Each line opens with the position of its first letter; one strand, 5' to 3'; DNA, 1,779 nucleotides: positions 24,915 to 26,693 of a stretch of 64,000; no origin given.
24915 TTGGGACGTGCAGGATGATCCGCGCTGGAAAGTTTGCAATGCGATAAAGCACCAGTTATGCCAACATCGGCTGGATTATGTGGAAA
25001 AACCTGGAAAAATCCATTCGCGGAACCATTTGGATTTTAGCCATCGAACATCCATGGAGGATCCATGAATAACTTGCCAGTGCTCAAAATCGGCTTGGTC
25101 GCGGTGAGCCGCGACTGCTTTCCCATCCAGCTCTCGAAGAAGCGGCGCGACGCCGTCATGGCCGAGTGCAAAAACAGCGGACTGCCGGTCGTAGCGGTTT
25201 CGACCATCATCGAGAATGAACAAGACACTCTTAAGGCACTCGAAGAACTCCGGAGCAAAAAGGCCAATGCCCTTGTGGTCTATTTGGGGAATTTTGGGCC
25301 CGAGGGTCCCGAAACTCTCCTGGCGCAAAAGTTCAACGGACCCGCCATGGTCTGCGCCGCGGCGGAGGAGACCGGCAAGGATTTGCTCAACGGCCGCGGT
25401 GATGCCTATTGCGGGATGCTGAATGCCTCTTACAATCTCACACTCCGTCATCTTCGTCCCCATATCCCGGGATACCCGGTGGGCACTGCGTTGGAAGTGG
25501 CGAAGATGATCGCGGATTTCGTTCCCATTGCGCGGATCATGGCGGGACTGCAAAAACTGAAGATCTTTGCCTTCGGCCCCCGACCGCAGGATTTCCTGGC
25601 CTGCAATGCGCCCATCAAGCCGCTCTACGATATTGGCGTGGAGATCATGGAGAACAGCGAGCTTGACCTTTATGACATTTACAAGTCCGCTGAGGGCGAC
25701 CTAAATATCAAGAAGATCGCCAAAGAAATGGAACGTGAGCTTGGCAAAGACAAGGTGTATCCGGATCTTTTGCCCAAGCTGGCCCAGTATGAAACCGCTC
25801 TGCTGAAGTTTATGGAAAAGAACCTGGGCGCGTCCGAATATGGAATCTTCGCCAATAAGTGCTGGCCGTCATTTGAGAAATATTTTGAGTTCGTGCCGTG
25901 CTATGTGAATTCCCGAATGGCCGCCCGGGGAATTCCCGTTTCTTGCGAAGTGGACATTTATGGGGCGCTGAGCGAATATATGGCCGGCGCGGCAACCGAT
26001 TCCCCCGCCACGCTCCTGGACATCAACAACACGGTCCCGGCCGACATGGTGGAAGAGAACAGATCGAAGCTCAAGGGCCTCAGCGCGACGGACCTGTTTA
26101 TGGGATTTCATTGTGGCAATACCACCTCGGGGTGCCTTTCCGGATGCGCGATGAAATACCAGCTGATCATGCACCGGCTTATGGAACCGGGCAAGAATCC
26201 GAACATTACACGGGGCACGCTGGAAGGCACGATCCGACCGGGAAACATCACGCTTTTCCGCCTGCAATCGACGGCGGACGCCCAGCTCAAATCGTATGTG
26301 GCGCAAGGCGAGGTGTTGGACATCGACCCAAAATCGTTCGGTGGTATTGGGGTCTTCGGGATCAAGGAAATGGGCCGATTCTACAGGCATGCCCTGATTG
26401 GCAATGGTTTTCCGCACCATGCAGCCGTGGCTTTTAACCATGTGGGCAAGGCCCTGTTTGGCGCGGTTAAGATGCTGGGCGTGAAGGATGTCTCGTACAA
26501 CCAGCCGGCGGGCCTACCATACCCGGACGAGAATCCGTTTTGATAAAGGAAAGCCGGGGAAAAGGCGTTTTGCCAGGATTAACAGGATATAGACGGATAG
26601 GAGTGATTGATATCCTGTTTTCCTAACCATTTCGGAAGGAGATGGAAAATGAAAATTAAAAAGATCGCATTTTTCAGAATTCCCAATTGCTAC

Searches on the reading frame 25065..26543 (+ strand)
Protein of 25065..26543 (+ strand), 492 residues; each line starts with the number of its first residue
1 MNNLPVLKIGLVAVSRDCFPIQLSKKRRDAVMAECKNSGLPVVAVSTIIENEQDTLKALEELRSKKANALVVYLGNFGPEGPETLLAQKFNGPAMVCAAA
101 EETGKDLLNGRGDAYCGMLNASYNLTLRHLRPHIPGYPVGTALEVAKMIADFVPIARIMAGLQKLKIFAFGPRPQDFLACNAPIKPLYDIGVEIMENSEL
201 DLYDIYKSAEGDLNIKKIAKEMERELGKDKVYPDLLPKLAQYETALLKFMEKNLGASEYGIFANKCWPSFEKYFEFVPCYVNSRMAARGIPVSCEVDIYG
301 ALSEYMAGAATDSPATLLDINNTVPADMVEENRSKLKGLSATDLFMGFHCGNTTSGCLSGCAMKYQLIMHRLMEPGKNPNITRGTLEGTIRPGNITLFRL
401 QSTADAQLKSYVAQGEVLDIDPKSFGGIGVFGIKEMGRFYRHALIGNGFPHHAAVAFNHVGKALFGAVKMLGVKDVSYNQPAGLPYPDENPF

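Call 83: search_protein_families(library=pfam, proteins=[window:25065-26543:+], max_evalue=0.00001)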
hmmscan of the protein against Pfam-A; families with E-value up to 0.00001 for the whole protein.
window:25065-26543:+ (492 aa): 1 family
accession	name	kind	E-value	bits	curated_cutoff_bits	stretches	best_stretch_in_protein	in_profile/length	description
PF02952.23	Fucose_iso_C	-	1.6e-26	93.1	29.3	1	348-474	2-138/143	L-fucose isomerase, C-terminal domain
